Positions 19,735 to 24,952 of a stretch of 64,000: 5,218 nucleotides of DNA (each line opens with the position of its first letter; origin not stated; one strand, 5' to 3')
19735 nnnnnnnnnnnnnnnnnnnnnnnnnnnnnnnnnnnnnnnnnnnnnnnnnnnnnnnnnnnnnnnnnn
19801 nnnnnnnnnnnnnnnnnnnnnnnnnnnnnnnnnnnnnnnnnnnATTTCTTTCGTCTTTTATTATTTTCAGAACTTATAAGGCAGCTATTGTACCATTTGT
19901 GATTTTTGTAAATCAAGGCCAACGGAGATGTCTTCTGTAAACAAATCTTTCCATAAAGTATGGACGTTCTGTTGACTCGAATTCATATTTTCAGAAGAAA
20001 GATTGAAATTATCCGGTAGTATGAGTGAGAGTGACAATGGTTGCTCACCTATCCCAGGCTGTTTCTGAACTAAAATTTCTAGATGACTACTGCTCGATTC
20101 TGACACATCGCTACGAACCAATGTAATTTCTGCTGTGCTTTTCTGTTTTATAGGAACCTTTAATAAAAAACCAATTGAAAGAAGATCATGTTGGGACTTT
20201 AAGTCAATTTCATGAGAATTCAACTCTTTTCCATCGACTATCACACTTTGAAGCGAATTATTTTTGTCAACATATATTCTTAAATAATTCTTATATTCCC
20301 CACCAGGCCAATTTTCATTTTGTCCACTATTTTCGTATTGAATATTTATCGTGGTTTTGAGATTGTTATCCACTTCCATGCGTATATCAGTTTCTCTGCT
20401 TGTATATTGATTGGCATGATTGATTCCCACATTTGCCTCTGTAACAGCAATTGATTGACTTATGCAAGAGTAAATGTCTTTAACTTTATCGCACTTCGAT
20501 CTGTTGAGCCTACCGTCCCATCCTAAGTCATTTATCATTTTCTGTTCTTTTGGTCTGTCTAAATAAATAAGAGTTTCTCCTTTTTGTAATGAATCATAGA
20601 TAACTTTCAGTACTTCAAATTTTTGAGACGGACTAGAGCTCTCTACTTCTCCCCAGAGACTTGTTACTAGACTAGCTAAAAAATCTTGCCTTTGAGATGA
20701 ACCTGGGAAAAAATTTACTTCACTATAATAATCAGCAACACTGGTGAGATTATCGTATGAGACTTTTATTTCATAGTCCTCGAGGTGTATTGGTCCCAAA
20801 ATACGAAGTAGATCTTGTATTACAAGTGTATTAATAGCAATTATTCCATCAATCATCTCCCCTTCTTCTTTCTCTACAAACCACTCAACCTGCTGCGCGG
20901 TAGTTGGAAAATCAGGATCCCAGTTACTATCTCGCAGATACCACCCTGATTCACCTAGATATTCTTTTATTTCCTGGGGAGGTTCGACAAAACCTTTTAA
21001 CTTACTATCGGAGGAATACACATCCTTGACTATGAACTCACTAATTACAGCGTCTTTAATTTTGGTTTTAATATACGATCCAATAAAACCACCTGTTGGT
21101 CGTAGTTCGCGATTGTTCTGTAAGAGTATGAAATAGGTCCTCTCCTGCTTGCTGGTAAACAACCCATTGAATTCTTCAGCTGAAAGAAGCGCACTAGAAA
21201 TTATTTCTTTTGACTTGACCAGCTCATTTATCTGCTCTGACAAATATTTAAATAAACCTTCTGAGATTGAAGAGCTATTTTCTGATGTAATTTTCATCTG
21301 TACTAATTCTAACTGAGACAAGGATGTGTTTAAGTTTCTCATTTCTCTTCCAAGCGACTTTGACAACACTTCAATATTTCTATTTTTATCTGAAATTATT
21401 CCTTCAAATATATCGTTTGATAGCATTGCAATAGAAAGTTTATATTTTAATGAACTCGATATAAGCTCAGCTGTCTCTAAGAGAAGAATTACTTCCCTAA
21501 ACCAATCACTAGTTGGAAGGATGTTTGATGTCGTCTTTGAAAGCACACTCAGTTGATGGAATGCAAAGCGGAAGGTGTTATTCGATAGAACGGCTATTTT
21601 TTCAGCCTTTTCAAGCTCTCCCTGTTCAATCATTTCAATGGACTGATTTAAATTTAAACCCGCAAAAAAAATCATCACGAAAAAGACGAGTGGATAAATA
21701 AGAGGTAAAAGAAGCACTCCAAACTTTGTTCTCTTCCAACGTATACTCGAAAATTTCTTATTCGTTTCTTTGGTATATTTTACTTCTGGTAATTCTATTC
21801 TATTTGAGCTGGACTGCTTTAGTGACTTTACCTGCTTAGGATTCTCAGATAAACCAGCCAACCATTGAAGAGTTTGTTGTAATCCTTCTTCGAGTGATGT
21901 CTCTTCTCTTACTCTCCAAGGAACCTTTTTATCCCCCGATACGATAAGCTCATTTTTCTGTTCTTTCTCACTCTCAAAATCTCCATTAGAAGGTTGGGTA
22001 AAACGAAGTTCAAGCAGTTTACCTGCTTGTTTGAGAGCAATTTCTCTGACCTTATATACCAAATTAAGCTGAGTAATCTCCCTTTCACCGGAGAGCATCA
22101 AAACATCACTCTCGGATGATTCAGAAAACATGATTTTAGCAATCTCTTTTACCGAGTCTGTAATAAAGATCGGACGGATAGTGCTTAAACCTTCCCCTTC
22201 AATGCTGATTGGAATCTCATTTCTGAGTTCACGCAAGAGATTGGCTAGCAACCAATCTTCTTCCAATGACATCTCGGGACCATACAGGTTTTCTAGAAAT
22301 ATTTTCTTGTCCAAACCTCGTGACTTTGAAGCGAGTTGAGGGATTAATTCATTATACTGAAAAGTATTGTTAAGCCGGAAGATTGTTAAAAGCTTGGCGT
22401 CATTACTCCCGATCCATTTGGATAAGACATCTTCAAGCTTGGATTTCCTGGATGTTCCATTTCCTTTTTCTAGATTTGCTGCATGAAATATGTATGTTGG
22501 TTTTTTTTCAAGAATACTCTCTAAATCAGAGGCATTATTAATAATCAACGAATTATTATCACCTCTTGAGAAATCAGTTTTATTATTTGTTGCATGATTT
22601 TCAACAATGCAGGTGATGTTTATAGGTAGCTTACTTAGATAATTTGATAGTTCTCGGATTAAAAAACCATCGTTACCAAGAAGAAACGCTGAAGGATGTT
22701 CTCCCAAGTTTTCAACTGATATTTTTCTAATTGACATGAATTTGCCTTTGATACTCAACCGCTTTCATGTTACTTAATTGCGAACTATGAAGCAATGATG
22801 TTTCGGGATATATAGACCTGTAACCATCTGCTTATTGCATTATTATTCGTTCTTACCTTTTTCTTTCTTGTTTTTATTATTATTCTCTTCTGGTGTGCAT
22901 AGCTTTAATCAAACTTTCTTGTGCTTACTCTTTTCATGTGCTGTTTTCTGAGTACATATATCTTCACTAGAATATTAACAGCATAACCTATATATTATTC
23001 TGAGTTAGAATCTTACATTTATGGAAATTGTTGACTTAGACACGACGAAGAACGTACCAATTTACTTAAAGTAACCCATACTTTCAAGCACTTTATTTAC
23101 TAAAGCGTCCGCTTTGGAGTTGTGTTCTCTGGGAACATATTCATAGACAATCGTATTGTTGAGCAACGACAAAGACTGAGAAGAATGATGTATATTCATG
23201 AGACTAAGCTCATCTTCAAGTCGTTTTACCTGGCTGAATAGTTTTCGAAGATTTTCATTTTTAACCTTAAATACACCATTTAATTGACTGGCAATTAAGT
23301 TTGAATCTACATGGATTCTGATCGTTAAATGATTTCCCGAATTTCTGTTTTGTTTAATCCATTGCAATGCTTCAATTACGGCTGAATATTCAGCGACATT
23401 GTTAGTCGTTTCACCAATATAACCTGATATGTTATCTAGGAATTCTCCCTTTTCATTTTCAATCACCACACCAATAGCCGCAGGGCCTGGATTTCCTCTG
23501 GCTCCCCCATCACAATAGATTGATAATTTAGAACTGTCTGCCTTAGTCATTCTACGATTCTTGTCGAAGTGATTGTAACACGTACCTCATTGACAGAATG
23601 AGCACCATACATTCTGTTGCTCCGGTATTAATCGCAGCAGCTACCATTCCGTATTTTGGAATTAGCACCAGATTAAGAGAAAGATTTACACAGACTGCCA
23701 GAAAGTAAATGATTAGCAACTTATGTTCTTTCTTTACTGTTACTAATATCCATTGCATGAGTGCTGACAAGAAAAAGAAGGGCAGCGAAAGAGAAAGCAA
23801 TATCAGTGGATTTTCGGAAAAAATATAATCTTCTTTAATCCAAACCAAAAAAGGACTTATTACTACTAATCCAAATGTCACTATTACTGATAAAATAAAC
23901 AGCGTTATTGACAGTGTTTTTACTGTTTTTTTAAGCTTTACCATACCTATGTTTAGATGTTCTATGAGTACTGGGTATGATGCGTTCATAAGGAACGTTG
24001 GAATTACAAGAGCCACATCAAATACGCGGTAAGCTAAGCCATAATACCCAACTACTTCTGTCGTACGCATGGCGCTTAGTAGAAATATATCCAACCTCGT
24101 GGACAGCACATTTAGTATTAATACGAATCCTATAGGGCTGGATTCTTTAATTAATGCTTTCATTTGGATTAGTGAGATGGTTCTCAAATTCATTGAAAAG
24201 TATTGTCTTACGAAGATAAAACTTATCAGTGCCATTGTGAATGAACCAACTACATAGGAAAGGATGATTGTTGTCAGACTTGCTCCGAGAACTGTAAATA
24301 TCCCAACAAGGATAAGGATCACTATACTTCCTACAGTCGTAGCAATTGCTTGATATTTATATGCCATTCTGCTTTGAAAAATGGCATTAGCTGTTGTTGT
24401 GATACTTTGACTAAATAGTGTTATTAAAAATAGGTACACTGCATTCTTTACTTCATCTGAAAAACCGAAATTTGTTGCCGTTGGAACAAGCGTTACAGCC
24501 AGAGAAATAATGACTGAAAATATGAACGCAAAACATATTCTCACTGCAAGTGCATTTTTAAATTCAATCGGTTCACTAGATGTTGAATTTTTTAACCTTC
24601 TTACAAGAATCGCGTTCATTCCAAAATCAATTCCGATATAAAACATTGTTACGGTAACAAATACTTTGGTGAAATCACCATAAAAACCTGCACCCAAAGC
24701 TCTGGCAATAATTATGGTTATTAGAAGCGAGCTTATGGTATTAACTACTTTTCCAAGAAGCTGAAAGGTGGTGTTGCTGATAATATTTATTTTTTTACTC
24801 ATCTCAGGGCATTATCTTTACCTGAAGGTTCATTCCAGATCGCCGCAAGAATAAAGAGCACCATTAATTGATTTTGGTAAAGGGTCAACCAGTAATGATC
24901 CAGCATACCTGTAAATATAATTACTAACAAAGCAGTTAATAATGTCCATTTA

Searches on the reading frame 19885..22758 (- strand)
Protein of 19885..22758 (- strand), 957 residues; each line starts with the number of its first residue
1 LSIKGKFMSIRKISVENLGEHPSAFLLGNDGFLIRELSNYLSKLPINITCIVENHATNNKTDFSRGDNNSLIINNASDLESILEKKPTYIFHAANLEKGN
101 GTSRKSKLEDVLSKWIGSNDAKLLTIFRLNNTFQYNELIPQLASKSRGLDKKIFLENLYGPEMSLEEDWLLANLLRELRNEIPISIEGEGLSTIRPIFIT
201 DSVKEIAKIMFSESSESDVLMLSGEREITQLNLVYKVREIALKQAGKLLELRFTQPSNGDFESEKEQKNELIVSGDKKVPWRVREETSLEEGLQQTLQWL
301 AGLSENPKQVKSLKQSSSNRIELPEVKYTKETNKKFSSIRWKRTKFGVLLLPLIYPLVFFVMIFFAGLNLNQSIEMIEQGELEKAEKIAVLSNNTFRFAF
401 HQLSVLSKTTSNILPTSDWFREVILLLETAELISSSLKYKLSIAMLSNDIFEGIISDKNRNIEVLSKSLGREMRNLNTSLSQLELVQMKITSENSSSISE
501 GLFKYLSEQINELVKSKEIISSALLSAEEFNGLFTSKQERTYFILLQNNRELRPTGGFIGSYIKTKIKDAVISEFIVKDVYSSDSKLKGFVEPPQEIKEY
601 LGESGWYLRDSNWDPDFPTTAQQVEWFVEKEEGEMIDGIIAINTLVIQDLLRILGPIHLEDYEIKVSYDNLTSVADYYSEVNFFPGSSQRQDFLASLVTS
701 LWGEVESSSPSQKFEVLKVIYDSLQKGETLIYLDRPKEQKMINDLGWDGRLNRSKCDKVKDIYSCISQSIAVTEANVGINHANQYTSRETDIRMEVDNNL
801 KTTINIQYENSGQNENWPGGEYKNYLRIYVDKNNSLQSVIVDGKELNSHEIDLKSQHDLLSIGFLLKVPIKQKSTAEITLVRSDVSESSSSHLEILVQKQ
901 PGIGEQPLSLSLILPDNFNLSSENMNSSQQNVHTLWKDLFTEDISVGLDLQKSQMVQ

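Call 34: search_protein_families(library=pfam, proteins=[window:19885-22758:-], max_evalue=0.001)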
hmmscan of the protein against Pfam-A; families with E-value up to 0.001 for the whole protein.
window:19885-22758:- (957 aa): 1 family
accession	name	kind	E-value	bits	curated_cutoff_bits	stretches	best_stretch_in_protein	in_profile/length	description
PF13196.11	DUF4012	-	1e-25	91.4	28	1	538-674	2-138/144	Protein of unknown function (DUF4012)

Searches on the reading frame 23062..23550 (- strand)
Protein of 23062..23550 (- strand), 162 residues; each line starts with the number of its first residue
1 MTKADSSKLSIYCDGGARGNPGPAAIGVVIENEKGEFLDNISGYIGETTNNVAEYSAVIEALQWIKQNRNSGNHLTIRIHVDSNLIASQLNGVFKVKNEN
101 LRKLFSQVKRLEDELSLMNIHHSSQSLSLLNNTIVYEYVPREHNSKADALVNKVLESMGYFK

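Call 34: search_protein_families(library=pfam, proteins=[window:23062-23550:-], max_evalue=0.001)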
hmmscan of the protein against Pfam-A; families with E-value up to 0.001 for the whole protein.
window:23062-23550:- (162 aa): 2 families
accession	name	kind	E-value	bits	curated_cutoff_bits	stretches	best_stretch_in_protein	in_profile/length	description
PF13456.12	RVT_3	-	2e-15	57.2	21.6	1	13-124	2-109/123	Reverse transcriptase-like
PF00075.30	RNase_H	-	1.3e-12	48.5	25.8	1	8-118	3-99/141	RNase H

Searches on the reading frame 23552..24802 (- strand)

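Call 35: search_protein_families(library=pfam, proteins=[window:23552-24802:-], max_evalue=0.001)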
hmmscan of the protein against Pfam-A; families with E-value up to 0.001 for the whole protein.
window:23552-24802:- (416 aa): 3 families
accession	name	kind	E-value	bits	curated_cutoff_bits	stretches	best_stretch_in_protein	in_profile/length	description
PF01943.22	Polysacc_synt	-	4.8e-26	92.2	28.2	1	9-280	3-271/274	Polysaccharide biosynthesis protein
PF13440.11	Polysacc_synt_3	-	1.4e-11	44.6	23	1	31-320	1-280/293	Polysaccharide biosynthesis protein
PF01554.23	MatE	-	0.00012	22.3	24.9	1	223-378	1-160/161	MatE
